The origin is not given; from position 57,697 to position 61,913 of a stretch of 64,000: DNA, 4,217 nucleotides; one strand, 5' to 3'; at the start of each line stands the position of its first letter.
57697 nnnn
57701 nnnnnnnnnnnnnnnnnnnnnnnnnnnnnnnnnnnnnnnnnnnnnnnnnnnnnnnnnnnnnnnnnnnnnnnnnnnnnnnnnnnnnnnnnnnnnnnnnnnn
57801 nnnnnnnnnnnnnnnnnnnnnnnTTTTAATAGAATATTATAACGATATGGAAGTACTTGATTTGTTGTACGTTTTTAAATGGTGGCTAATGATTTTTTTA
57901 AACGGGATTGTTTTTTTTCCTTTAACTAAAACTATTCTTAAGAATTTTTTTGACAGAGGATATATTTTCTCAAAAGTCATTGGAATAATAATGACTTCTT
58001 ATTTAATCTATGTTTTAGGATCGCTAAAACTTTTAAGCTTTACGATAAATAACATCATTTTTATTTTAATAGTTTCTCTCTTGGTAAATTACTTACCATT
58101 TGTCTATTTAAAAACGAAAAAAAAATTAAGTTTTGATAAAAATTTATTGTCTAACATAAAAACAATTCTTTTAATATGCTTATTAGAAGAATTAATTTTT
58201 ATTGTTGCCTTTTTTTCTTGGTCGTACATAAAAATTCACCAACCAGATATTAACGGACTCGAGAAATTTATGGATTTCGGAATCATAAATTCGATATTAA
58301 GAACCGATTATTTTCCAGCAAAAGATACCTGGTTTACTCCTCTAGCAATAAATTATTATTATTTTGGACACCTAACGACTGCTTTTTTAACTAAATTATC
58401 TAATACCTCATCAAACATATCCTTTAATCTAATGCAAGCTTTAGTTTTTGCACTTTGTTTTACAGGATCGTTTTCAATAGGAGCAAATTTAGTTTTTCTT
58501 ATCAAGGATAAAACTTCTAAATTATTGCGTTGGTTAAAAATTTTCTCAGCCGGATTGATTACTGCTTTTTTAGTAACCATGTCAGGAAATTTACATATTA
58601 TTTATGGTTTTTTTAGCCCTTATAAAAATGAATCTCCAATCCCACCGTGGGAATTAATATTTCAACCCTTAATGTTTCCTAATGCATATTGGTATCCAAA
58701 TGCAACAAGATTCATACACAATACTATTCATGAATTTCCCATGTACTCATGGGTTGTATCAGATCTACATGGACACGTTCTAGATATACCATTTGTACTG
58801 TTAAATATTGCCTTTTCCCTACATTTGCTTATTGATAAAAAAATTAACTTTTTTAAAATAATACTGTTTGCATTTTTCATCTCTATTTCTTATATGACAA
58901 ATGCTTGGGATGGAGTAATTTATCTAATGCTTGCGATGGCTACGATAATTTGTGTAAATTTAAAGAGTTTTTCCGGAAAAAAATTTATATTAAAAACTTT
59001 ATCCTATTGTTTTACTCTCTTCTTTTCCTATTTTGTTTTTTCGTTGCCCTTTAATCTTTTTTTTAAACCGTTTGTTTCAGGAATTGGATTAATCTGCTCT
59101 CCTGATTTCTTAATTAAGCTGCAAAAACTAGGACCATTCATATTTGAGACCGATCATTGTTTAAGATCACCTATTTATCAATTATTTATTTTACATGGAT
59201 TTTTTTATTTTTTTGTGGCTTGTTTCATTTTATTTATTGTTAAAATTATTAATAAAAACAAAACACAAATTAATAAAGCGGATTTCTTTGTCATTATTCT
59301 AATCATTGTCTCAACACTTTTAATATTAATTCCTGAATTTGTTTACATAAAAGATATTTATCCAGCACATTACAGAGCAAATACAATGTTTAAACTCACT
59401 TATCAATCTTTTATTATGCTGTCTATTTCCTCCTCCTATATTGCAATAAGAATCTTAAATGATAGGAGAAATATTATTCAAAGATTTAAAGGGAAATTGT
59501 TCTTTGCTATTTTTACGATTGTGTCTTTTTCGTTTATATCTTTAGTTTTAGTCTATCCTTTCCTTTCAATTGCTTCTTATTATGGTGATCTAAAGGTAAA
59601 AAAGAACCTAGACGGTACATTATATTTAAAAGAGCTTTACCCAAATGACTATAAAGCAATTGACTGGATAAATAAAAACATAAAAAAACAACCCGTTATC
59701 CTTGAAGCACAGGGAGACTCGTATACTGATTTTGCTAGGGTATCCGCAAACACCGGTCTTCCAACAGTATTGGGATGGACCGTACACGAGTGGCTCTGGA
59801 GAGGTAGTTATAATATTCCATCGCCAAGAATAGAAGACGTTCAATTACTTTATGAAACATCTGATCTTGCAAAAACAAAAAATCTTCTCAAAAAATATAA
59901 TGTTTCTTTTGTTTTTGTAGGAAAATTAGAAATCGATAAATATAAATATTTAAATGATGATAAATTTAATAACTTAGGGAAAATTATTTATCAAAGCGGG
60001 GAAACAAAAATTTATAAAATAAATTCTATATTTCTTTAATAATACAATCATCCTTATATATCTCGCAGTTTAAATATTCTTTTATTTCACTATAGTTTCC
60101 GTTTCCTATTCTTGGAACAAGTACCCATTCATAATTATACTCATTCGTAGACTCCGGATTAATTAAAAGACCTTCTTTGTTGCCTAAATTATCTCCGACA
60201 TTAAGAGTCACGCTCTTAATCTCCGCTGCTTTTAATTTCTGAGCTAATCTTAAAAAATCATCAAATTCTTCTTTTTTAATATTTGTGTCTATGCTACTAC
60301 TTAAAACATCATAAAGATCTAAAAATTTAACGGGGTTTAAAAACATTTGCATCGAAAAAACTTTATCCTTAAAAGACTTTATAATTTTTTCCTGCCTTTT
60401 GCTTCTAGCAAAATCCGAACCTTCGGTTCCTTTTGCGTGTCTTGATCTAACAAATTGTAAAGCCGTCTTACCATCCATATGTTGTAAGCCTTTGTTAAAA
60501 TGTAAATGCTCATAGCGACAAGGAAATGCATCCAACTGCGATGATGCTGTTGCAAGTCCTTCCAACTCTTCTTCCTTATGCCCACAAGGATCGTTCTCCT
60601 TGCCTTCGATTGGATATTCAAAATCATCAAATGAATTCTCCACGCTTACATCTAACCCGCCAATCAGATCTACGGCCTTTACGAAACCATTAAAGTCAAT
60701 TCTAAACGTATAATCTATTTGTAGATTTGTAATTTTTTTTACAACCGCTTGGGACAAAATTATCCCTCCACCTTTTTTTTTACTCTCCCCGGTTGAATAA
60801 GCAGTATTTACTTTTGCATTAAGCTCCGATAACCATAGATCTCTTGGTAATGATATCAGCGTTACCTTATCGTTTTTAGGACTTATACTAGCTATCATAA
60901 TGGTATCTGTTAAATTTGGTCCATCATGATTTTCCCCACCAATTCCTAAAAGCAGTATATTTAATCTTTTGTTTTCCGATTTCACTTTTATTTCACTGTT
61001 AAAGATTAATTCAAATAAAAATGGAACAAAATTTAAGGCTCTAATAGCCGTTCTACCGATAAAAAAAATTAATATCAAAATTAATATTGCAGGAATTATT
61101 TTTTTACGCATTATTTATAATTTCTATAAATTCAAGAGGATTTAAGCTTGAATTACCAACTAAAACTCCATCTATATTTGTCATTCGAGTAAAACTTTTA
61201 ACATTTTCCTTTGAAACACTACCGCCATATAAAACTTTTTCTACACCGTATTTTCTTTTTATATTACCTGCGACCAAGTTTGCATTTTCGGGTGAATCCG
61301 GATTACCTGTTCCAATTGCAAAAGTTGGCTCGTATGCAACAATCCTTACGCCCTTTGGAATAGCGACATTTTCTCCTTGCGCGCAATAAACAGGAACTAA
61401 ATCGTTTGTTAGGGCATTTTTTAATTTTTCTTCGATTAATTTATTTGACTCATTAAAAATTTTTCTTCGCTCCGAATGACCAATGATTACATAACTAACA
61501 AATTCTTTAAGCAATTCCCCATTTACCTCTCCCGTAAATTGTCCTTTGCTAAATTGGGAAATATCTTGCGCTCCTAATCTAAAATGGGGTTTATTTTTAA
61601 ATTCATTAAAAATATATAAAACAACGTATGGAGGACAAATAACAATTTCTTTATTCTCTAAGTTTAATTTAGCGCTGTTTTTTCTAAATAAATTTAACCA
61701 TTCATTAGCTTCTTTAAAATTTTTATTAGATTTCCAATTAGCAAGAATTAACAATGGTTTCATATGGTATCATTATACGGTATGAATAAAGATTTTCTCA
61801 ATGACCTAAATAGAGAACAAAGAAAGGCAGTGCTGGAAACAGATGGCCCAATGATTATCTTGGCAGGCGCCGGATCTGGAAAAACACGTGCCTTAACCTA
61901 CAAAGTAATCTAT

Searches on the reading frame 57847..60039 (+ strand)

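Call 8: search_protein_families(library=pfam, proteins=[window:57847-60039:+], max_evalue=0.001)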
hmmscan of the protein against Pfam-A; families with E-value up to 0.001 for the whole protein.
window:57847-60039:+ (730 aa): 1 family
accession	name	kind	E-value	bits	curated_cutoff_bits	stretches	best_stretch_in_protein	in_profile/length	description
PF10060.15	DUF2298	-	2e-90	304.5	27.8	2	50-465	2-387/488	Uncharacterized membrane protein (DUF2298)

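Call 9: search_protein_families(library=ncbifam, proteins=[window:57847-60039:+], max_evalue=0.001)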
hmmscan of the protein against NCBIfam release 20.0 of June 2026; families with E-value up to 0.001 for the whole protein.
window:57847-60039:+ (730 aa): 1 family
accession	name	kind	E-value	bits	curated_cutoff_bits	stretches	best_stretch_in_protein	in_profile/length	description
TIGR03662.1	Chlor_Arch_YYY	subfamily_domain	6e-151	504.5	300.25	2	8-465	4-428/727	chlor_Arch_YYY domain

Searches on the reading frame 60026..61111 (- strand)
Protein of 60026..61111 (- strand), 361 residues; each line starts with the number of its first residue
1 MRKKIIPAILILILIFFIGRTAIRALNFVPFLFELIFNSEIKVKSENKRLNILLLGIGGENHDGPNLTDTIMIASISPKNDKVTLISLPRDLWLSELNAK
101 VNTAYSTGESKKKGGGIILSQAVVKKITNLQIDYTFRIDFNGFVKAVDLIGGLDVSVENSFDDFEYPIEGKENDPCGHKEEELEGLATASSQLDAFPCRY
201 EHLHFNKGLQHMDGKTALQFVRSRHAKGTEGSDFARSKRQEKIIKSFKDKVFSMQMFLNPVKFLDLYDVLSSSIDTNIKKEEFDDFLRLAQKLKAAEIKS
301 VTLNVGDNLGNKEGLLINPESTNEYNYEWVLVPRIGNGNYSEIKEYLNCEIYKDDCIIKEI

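Call 8: search_protein_families(library=pfam, proteins=[window:60026-61111:-], max_evalue=0.001)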
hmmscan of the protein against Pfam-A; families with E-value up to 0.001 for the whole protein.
window:60026-61111:- (361 aa): 1 family
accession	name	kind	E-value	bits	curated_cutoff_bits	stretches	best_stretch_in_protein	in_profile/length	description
PF03816.19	LytR_cpsA_psr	-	1.1e-31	110.5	24.6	1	68-251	2-148/150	LytR_cpsA_psr family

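Call 9: search_protein_families(library=ncbifam, proteins=[window:60026-61111:-], max_evalue=0.001)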
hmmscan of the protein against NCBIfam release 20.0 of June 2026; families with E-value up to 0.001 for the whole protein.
window:60026-61111:- (361 aa): 4 families
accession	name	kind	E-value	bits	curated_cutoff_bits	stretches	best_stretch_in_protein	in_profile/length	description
TIGR00350.1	lytR_cpsA_psr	domain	8.2e-28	97.6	62.3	2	68-166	3-101/152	LCP family glycopolymer transferase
NF006897.1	PRK09379.1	equivalog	4.3e-22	78.7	441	2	40-162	51-168/298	polyisoprenyl-teichoic acid--peptidoglycan teichoic acid transferase TagU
NF047591.1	ligase_LytR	equivalog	6.3e-20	71.7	450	2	39-175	47-185/336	glycopolymer--peptidoglycan transferase LytR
NF051849.1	LCP_trans_Cps2A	equivalog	1.4e-17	64.1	650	2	195-285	331-416/477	LCP family glycopolymer transferase CpsA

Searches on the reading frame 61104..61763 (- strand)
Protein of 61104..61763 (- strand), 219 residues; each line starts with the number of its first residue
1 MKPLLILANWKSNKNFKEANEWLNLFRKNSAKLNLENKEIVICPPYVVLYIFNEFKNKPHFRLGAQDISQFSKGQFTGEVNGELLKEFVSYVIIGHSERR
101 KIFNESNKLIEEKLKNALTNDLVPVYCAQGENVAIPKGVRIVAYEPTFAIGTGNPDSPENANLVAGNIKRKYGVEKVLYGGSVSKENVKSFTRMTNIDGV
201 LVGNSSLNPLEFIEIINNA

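Call 19: search_protein_families(library=pfam, proteins=[window:61104-61763:-], max_evalue=0.0001)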
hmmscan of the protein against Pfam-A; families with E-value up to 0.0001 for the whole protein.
window:61104-61763:- (219 aa): 1 family
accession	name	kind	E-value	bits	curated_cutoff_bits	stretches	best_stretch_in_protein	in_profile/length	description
PF00121.24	TIM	-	6e-55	186.8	20.1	2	5-129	2-124/245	Triosephosphate isomerase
